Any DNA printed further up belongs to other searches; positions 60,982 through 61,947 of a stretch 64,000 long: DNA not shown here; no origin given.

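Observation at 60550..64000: Low-GC island at the window edge: TTGACAA triplet, IS3-OrfA remnant, RadC/JAB gene, single-HKD PLD-family nuclease and an ORF truncated by the window end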

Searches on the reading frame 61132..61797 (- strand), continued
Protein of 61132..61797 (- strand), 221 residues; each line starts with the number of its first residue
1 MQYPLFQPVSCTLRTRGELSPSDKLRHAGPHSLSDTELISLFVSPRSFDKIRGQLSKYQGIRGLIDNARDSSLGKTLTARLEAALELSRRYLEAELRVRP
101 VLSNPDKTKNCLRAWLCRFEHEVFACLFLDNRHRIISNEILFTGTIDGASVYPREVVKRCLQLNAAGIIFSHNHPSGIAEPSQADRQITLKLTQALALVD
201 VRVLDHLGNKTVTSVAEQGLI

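Call 54: find_encoding_contigs(protein=P0296, flank=10000, max_places=3)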
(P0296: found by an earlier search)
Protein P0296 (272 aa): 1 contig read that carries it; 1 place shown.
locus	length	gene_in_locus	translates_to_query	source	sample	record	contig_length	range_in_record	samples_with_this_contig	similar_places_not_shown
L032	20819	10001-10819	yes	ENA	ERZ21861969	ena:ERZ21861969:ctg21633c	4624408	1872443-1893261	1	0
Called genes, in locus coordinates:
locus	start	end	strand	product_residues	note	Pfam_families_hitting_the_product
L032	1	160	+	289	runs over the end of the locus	PF03186:CobD_Cbib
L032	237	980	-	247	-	PF00149:Metallophos, PF12850:Metallophos_2 (weak)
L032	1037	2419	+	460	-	PF01406:tRNA-synt_1e, PF01921:tRNA-synt_1f (faint), PF00133:tRNA-synt_1 (faint), PF09334:tRNA-synt_1g (weak), PF09190:DALR_2, PF23493:CysS_C (weak)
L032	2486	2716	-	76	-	-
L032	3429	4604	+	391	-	PF13356:Arm-DNA-bind_3, PF22022:Phage_int_M, PF00589:Phage_integrase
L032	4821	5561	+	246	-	PF08843:AbiEii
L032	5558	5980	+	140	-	-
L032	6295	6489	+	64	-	-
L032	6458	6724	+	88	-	-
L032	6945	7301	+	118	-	PF21983:NikA-like (weak), PF05713:MobC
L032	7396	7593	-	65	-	-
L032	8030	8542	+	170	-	-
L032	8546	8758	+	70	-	-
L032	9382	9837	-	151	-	-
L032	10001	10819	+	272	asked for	-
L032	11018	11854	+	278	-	PF09565:RE_NgoFVII (weak), PF13091:PLDc_2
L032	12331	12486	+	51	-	-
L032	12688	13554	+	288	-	-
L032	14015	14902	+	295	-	PF00561:Abhydrolase_1, PF12697:Abhydrolase_6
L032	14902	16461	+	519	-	PF00890:FAD_binding_2 (faint), PF01266:DAO (faint), PF07992:Pyr_redox_2 (faint), PF13450:NAD_binding_8 (faint), PF00732:GMC_oxred_N (weak), PF05199:GMC_oxred_C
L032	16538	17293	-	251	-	PF01145:Band_7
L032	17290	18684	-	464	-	PF25145:NfeD1b_N, PF24961:NfeD_membrane, PF01957:NfeD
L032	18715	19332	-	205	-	PF01209:Ubie_methyltran, PF13489:Methyltransf_23, PF13649:Methyltransf_25, PF08241:Methyltransf_11, PF08242:Methyltransf_12, PF13847:Methyltransf_31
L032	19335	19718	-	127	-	-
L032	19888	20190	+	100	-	-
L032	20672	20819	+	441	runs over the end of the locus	PF05697:Trigger_N, PF00254:FKBP_C, PF05698:Trigger_C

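Call 63: search_protein_families(library=pfam, proteins=[L032:10001-10819:+, L032:5558-5980:+, L032:8030-8542:+, L032:9382-9837:-, L032:12688-13554:+, L005:10735-11202:+, L032:6295-6489:+, L032:6458-6724:+, L032:8546-8758:+], max_evalue=0.1)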
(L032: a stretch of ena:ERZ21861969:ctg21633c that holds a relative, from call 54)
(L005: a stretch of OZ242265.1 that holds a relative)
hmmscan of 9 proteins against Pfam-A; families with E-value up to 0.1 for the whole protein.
L032:10001-10819:+ (272 aa): 0 families

L032:5558-5980:+ (140 aa): 0 families

L032:8030-8542:+ (170 aa): 1 family
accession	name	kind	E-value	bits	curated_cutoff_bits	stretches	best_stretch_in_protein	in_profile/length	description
PF17001.10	T3SS_basalb_I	-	0.0082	17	32.4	1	5-64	3-64/94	Type III secretion basal body protein I, YscI, HrpB, PscI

L032:9382-9837:- (151 aa): 3 families
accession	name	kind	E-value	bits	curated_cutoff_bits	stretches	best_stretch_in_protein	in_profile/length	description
PF01850.27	PIN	-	0.00019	22.5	23.6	1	3-110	1-109/120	PIN domain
PF13470.12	PIN_3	-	0.0096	17.2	27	1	6-113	5-114/115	PIN domain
PF14463.11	E1-N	-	0.046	14.2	27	1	20-75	80-133/151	E1 N-terminal domain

L032:12688-13554:+ (288 aa): 0 families

L005:10735-11202:+ (155 aa): 1 family
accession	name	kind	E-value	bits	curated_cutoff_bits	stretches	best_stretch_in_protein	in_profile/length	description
PF09759.15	Atx10homo_assoc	-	0.021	15.2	28.9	1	35-100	8-72/99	Spinocerebellar ataxia type 10 protein domain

L032:6295-6489:+ (64 aa): 1 family
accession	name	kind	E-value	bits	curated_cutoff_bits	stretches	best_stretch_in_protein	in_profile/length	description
PF05225.22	HTH_psq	-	0.088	13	20.4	0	11-28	22-39/45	helix-turn-helix, Psq domain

L032:6458-6724:+ (88 aa): 0 families

L032:8546-8758:+ (70 aa): 20 families
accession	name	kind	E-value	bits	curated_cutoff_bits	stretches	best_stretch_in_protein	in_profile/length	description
PF09728.14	Taxilin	-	0.00075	19.2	30.3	1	6-67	21-82/302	Myosin-like coiled-coil protein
PF05531.17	NPV_P10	-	0.00089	20.1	29.8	0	27-66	14-53/75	Nucleopolyhedrovirus P10 protein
PF03148.19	Tektin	-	0.0012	18.2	34.3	1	5-48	319-362/383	Tektin family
PF15619.11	Lebercilin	-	0.0036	17.3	34.3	1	5-62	112-169/193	Ciliary protein causing Leber congenital amaurosis disease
PF11932.13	DUF3450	-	0.0054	16.5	32.6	1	5-66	46-107/241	Protein of unknown function (DUF3450)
PF08647.16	BRE1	-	0.0059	17.1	27.9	1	6-66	20-80/95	BRE1 E3 ubiquitin ligase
PF18595.6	Nuf2_DHR10-like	-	0.015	15.8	28.4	1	25-66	27-68/117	Nuf2, DHR10-like domain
PF07426.16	Dynactin_p22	-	0.021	15.1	25.2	1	2-63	10-72/168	Dynactin subunit p22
PF09763.15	Sec3_CC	-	0.021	15.1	27.1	1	3-66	3-63/133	Exocyst complex component Sec3, coiled-coil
PF04108.17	ATG17_like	-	0.035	14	43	1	2-68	115-189/355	Autophagy protein ATG17-like domain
PF08954.16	Trimer_CC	-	0.037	14.1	27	0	12-41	21-50/52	Trimerisation motif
PF04201.20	TPD52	-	0.038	14.7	25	1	3-66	3-62/108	Tumour protein D52 family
PF00261.25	Tropomyosin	-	0.038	13.9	38.6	1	11-68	98-155/242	Tropomyosin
PF16471.10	JIP_LZII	-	0.045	14.4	30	1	6-66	8-68/71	JNK-interacting protein leucine zipper II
PF09006.16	Surfac_D-trimer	-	0.048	14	22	0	34-51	2-26/46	Lung surfactant protein D coiled-coil trimerisation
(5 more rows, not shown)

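Call 64: search_protein_families(library=padloc, proteins=[L032:10001-10819:+, L032:5558-5980:+, L032:8030-8542:+, L032:9382-9837:-, L032:12688-13554:+, L005:10735-11202:+, L032:4821-5561:+, L032:3429-4604:+], max_evalue=0.01)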
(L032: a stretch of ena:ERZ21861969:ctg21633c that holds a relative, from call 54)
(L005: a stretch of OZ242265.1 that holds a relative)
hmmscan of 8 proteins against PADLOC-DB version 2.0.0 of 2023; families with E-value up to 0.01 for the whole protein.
L032:10001-10819:+ (272 aa): 0 families

L032:5558-5980:+ (140 aa): 0 families

L032:8030-8542:+ (170 aa): 0 families

L032:9382-9837:- (151 aa): 0 families

L032:12688-13554:+ (288 aa): 0 families

L005:10735-11202:+ (155 aa): 0 families

L032:4821-5561:+ (246 aa): 3 families
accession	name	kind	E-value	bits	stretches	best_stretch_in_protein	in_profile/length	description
PDLC02304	AbiEii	-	3.7e-05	21.8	0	31-80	41-91/260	AbiEii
PDLC02296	AbiEii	-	6e-05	20.3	0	31-80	44-95/282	AbiEii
PDLC02330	AbiEii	-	0.0024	15.6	1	30-91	24-81/219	AbiEii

L032:3429-4604:+ (391 aa): 0 families

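Call 70: search_protein_families(library=pfam, alignment_id=A5, max_evalue=0.00001)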
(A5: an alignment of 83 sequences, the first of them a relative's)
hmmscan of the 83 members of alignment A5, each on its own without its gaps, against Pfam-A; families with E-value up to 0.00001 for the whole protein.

A. member 1, L003:1666-3924:- (752 aa): 2 families
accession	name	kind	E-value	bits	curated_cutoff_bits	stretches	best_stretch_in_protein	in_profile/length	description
PF00593.30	TonB_dep_Rec_b-barrel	-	8.6e-40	138.3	27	1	279-704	43-436/436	TonB dependent receptor-like, beta-barrel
PF07715.20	Plug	-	1.4e-16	61.3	23.9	1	50-157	2-107/107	TonB-dependent Receptor Plug Domain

B. families by the number of members that match (of 83 scanned): 85 families (the first 25 are shown)
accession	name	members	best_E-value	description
PF13683.12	rve_3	4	6.9e-28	Integrase core domain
PF00665.32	rve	4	2.9e-26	Integrase core domain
PF00589.27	Phage_integrase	4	1.1e-18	Phage integrase family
PF13276.12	HTH_21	4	3.1e-17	HTH-like domain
PF22022.2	Phage_int_M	3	1.5e-24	Phage integrase central domain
PF13356.12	Arm-DNA-bind_3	3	2.6e-16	Arm DNA-binding domain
PF03739.19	LptF_LptG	2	1.9e-70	Lipopolysaccharide export system permease LptF/LptG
PF00593.30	TonB_dep_Rec_b-barrel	2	2e-51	TonB dependent receptor-like, beta-barrel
PF00270.35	DEAD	2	1.3e-20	DEAD/DEAH box helicase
PF07715.20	Plug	2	4e-17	TonB-dependent Receptor Plug Domain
PF00149.33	Metallophos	2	4.3e-15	Calcineurin-like phosphoesterase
PF04851.21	ResIII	2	1.3e-14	Type III restriction enzyme, res subunit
PF01850.27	PIN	2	2.2e-11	PIN domain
PF12850.12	Metallophos_2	2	5.6e-08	Calcineurin-like phosphoesterase superfamily domain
PF01411.24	tRNA-synt_2c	1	1.6e-223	tRNA synthetases class II (A)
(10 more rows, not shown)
